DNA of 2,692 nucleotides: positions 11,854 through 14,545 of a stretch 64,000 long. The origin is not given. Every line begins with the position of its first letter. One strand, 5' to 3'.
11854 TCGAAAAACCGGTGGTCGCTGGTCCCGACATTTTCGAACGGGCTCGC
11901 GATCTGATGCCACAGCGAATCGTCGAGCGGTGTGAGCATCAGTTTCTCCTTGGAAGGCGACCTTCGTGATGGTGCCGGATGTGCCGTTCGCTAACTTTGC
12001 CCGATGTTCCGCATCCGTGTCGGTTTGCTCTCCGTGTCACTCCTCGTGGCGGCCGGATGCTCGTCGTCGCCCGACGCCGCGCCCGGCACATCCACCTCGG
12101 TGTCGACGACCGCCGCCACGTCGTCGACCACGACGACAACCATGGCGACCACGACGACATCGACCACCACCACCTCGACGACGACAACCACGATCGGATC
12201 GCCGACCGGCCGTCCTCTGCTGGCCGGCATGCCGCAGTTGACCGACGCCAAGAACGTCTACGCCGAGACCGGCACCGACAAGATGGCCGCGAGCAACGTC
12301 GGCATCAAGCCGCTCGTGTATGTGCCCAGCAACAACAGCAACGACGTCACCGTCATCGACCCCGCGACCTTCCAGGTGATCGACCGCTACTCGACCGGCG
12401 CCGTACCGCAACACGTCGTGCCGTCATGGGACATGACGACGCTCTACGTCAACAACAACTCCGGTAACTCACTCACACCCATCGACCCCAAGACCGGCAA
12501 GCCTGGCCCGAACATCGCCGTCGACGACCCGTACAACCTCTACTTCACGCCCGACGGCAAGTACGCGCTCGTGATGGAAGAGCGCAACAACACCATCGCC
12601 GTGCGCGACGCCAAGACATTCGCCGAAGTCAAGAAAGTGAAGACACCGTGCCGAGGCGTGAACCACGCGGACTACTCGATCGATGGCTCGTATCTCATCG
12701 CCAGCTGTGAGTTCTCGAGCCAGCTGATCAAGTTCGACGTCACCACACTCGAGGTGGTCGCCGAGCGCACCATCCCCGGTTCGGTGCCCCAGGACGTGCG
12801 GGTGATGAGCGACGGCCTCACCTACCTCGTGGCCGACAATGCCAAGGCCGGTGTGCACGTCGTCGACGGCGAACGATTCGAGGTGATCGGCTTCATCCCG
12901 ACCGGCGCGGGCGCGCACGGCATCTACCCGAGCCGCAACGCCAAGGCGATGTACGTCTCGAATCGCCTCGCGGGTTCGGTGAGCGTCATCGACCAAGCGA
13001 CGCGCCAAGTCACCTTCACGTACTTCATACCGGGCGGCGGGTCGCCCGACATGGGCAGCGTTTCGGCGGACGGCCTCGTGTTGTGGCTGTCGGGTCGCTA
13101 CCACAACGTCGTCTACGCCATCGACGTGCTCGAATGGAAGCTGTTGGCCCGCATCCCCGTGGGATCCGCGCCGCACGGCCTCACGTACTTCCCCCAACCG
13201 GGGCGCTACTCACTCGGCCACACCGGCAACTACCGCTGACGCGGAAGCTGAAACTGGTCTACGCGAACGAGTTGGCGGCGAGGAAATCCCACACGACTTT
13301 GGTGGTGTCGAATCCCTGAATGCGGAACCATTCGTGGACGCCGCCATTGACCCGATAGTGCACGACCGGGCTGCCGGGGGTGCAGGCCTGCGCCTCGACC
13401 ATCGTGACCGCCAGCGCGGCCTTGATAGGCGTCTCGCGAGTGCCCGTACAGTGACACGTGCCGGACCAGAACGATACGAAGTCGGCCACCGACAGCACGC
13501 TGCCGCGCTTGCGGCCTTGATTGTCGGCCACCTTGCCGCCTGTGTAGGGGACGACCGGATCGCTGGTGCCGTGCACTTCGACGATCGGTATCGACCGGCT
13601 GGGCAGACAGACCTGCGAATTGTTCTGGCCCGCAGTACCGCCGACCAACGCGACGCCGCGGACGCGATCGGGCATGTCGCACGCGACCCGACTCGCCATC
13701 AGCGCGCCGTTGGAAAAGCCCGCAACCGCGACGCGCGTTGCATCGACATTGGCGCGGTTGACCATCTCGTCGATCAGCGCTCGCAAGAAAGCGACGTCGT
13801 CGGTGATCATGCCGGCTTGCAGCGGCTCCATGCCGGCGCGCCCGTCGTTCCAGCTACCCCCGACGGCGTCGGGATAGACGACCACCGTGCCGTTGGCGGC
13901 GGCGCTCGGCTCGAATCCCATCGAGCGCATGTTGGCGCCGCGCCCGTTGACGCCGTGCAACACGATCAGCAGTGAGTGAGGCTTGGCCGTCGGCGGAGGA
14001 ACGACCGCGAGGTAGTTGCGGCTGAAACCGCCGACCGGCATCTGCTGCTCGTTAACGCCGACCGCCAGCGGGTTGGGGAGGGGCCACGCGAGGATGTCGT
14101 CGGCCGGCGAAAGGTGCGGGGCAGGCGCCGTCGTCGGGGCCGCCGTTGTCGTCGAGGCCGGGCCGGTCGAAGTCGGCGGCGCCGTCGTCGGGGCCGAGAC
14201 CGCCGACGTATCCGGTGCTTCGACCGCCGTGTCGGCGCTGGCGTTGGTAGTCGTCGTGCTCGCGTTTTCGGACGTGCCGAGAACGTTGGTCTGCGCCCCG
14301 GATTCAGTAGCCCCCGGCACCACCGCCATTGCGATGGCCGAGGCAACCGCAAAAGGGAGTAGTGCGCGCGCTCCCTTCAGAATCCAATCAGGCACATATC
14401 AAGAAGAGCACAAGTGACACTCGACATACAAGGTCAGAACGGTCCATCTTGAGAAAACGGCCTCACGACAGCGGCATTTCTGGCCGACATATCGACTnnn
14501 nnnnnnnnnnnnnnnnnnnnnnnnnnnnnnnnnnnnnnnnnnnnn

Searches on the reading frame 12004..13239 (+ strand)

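Call 55: search_protein_families(library=pfam, max_evalue=0.00001, proteins=[window:12004-13239:+])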
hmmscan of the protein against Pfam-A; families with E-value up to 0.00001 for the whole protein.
window:12004-13239:+ (411 aa): 3 families
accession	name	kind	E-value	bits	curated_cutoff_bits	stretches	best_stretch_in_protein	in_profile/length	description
PF21783.3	YNCE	-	7.4e-33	114.7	27.1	1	105-393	42-331/339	YNCE-like beta-propeller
PF10282.15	Lactonase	-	1.8e-09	37.7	21.7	0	179-286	196-317/344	Lactonase, 7-bladed beta-propeller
PF25174.1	Beta-prop_THOC3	-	2.1e-06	27.4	305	0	176-249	91-161/272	THOC3 beta-propeller domain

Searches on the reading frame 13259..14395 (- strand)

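Call 55: search_protein_families(library=pfam, max_evalue=0.00001, proteins=[window:13259-14395:-])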
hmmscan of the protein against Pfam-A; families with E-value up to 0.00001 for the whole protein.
window:13259-14395:- (378 aa): 3 families
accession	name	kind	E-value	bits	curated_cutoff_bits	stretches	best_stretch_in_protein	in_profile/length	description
PF02230.22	Abhydrolase_2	-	2.5e-14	54.1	23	1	130-292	4-180/217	Phospholipase/Carboxylesterase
PF00561.26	Abhydrolase_1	-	1.8e-06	28.3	25.8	0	142-253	2-102/245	alpha/beta hydrolase fold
PF12146.15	Hydrolase_4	-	4e-06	26.8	27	0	138-256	2-112/239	Serine aminopeptidase, S33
